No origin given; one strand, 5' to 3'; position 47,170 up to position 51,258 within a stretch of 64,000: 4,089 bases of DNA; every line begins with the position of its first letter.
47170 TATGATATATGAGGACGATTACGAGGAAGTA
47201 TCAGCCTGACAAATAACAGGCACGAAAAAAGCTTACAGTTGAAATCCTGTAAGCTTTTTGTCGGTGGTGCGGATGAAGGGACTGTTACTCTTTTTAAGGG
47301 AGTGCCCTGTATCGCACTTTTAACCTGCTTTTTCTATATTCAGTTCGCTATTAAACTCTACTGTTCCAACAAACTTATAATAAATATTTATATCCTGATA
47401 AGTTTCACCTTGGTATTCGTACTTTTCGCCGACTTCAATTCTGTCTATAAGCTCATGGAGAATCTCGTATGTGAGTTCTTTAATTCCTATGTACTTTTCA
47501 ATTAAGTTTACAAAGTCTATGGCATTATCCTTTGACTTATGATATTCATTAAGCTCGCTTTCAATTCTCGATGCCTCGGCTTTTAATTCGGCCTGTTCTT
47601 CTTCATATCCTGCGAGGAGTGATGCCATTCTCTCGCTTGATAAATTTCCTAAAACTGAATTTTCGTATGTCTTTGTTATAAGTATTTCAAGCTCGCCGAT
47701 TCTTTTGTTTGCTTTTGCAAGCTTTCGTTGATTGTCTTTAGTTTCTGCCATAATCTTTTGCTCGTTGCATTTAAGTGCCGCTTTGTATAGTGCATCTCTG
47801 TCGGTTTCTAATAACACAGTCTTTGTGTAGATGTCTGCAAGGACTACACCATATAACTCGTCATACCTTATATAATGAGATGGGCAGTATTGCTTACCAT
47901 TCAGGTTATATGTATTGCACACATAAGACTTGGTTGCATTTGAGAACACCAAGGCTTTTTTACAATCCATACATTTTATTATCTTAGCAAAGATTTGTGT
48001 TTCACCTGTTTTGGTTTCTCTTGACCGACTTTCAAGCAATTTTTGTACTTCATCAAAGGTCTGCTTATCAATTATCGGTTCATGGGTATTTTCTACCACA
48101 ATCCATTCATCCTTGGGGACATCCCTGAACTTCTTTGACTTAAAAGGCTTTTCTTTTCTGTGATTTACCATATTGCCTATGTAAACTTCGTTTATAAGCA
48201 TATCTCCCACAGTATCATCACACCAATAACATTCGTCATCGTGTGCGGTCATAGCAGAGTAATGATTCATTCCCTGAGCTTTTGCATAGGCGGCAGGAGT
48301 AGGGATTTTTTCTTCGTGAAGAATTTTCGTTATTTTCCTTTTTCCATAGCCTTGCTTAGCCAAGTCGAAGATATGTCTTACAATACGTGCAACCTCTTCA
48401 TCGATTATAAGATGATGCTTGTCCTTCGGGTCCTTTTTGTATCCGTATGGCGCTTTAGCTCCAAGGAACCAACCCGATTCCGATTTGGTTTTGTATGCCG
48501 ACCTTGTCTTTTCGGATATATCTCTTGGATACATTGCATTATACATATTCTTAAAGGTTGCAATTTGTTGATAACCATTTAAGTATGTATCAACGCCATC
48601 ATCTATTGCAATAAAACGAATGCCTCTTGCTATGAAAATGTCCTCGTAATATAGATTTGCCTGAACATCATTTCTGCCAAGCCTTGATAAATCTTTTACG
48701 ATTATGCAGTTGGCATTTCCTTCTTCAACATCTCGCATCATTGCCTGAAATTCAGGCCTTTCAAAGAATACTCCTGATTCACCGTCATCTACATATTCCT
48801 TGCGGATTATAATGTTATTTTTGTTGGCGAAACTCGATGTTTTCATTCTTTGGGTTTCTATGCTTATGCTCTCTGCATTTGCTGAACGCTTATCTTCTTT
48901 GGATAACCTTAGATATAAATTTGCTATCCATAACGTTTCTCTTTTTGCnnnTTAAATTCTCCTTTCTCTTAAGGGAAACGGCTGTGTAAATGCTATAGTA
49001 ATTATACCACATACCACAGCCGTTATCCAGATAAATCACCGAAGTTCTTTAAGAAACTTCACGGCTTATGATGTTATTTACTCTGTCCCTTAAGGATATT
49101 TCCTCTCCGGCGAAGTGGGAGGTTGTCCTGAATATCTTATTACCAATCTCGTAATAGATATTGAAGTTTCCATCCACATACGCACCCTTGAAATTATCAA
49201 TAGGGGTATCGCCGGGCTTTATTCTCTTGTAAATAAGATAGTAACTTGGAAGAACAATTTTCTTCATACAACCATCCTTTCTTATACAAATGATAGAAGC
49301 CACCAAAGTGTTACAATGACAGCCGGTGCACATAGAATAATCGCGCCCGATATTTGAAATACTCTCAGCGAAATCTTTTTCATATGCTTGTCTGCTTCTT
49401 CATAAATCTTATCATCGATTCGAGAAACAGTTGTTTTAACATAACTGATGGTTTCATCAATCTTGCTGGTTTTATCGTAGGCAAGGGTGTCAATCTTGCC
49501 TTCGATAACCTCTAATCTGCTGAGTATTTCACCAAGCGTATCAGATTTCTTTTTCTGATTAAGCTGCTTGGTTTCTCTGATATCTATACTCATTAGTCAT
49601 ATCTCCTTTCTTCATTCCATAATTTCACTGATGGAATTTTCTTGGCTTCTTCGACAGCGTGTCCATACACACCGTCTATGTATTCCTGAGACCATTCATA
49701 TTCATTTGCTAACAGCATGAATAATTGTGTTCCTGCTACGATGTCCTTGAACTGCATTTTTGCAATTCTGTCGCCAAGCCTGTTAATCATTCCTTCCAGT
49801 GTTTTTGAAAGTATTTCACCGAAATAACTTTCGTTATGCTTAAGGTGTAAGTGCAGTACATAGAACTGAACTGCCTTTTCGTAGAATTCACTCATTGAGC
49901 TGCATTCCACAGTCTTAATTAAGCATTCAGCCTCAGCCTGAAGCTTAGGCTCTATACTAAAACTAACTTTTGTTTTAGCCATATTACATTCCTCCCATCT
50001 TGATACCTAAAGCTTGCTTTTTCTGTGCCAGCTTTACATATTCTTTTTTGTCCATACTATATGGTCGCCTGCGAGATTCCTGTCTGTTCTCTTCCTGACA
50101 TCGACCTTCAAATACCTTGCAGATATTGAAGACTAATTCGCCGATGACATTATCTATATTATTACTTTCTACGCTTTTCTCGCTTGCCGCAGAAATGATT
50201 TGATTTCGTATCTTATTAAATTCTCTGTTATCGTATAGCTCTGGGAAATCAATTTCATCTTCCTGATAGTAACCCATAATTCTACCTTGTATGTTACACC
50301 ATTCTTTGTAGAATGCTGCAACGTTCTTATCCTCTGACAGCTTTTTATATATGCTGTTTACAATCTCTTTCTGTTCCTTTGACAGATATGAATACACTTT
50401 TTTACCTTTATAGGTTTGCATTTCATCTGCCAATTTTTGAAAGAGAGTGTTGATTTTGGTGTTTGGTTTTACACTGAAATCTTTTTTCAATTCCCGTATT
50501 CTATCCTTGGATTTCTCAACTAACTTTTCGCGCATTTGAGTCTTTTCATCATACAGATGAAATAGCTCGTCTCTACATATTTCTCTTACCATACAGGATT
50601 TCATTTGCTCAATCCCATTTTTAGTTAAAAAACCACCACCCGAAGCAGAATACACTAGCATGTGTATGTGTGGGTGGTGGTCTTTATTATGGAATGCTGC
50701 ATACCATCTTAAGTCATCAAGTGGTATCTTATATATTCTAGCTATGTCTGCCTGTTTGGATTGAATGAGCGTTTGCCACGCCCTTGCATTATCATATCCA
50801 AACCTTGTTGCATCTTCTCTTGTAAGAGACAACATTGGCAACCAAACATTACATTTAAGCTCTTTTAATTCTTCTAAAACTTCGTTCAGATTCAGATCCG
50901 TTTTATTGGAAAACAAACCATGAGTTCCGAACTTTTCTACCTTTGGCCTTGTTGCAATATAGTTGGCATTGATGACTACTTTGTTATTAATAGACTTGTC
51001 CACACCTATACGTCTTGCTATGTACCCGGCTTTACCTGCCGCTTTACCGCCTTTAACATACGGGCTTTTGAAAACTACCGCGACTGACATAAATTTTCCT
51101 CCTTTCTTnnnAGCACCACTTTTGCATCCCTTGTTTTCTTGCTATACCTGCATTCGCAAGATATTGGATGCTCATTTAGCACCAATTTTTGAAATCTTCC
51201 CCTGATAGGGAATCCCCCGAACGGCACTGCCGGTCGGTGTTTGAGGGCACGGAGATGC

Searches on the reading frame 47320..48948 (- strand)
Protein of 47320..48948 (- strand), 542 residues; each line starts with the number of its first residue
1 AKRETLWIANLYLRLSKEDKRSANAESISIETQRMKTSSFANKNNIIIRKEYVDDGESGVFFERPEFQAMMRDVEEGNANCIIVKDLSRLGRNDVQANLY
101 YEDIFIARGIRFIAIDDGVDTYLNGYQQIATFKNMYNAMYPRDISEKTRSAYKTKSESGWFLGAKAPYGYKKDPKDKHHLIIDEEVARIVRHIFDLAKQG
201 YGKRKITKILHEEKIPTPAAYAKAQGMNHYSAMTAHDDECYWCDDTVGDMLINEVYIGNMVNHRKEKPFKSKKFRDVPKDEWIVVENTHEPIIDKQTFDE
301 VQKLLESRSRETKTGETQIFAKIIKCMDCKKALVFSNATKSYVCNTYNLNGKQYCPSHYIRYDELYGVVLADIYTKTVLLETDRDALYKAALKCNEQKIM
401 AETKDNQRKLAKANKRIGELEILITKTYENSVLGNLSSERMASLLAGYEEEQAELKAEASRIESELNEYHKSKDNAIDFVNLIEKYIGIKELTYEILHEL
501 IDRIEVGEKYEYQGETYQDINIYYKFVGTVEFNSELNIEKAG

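Call 6: search_protein_families(library=pfam, proteins=[window:47320-48948:-], max_evalue=0.01)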
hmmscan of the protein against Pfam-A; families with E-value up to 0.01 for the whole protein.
window:47320-48948:- (542 aa): 4 families
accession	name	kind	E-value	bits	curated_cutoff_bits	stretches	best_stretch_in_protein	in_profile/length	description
PF07508.19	Recombinase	-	4.8e-24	85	21.1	1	184-308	1-102/102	Recombinase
PF00239.26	Resolvase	-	1.6e-21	77.4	23.3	1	11-159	3-143/145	Resolvase, N terminal domain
PF14287.11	DUF4368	-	4.5e-20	72.1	25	1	465-531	1-67/67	Domain of unknown function (DUF4368)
PF13408.12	Zn_ribbon_recom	-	2.7e-10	40.9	25.3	1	320-373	2-57/58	Recombinase zinc beta ribbon domain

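Call 44: search_protein_families(library=ncbifam, proteins=[window:47320-48948:-], max_evalue=0.01)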
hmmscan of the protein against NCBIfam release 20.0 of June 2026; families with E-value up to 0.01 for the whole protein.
window:47320-48948:- (542 aa): 7 families
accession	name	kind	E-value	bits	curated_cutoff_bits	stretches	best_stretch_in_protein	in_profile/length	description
NF047343.1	SCCmet_CcrB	equivalog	6.7e-29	100.9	900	1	11-506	11-492/542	cassette chromosome recombinase CcrB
NF041201.1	recomb_XisF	equivalog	1.5e-23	83.4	375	1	56-365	38-345/465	fdxN element excision recombinase XisF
NF047344.1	SCCmet_CcrA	equivalog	3.6e-16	59.3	700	1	25-214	13-198/442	cassette chromosome recombinase CcrA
NF047347.1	SCCmet_CcrC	equivalog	8.1e-13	47.7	900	1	49-508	43-506/558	cassette chromosome recombinase CcrC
NF009949.0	PRK13413.1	equivalog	5.6e-08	32.7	272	1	28-183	13-166/203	master DNA invertase Mpi family serine-type recombinase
NF049883.1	resolv_YneB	equivalog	6.2e-07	29.1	175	1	11-101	4-89/211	YneB family resolvase-like protein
NF033518.0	transpos_IS607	equivalog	0.0074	15.8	110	0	11-96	58-136/187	IS607 family transposase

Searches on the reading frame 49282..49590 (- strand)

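Call 6: search_protein_families(library=pfam, proteins=[window:49282-49590:-], max_evalue=0.01)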
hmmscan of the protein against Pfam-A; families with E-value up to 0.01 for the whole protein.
window:49282-49590:- (102 aa): 0 families

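Call 44: search_protein_families(library=ncbifam, proteins=[window:49282-49590:-], max_evalue=0.01)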
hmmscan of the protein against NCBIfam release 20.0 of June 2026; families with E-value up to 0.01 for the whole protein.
window:49282-49590:- (102 aa): 1 family
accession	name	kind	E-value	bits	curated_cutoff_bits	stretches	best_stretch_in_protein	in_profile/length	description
NF045846.1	MSC0882_dom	subfamily_domain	0.0017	17.6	60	1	48-97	192-239/244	MSC_0882 family membrane protein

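Call 45: search_protein_families(library=phrogs, proteins=[window:49282-49590:-], max_evalue=0.01)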
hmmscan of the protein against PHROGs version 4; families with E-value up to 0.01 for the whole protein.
window:49282-49590:- (102 aa): 2 families
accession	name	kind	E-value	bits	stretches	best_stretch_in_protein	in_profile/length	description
phrog_2990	-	unknown function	0.0007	20.8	1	39-95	68-123/133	-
phrog_31216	-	unknown function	0.0052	17.7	1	27-79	24-81/155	-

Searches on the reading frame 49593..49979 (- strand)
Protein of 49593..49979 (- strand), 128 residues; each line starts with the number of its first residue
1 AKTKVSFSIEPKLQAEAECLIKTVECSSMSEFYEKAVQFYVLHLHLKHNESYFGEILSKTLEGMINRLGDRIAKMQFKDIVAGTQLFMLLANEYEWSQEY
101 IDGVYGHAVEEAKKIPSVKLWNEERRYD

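Call 6: search_protein_families(library=pfam, proteins=[window:49593-49979:-], max_evalue=0.01)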
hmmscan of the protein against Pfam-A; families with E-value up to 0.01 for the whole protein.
window:49593-49979:- (128 aa): 0 families

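Call 44: search_protein_families(library=ncbifam, proteins=[window:49593-49979:-], max_evalue=0.01)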
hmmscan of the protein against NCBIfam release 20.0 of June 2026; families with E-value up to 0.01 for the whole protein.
window:49593-49979:- (128 aa): 1 family
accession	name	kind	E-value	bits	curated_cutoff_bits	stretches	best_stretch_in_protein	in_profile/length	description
NF052617.1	slr0373_blue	equivalog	0.0038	17.2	100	1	2-46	3-46/113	slr0373 family blue light stress response protein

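Call 45: search_protein_families(library=phrogs, proteins=[window:49593-49979:-], max_evalue=0.01)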
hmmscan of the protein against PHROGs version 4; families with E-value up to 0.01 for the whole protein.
window:49593-49979:- (128 aa): 1 family
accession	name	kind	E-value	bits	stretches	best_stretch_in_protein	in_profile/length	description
phrog_13208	-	unknown function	0.0089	17.3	0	70-111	18-59/91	-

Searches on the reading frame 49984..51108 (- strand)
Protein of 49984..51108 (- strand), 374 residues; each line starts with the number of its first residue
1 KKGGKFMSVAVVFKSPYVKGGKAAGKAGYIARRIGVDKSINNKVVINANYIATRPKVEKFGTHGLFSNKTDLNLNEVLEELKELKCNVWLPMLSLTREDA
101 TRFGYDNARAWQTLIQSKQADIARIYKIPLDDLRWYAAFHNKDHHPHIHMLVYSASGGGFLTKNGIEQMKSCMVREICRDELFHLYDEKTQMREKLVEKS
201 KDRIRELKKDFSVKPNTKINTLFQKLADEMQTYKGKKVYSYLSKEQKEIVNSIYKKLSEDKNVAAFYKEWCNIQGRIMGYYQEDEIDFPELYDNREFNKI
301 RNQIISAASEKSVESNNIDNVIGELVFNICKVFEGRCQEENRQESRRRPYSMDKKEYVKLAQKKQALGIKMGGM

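Call 6: search_protein_families(library=pfam, proteins=[window:49984-51108:-], max_evalue=0.01)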
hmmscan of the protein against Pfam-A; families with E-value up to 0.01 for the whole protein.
window:49984-51108:- (374 aa): 1 family
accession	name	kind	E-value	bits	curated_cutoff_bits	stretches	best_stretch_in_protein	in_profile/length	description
PF18555.7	MobL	-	2.6e-19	69.9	28.5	1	10-308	3-335/383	MobL relaxases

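Call 44: search_protein_families(library=ncbifam, proteins=[window:49984-51108:-], max_evalue=0.01)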
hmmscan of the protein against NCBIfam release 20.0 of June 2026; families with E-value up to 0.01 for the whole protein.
window:49984-51108:- (374 aa): 1 family
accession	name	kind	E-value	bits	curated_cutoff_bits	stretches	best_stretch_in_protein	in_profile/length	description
NF041499.3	MobP3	subfamily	1.8e-78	264.3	150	1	48-304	49-315/315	MobP3 family relaxase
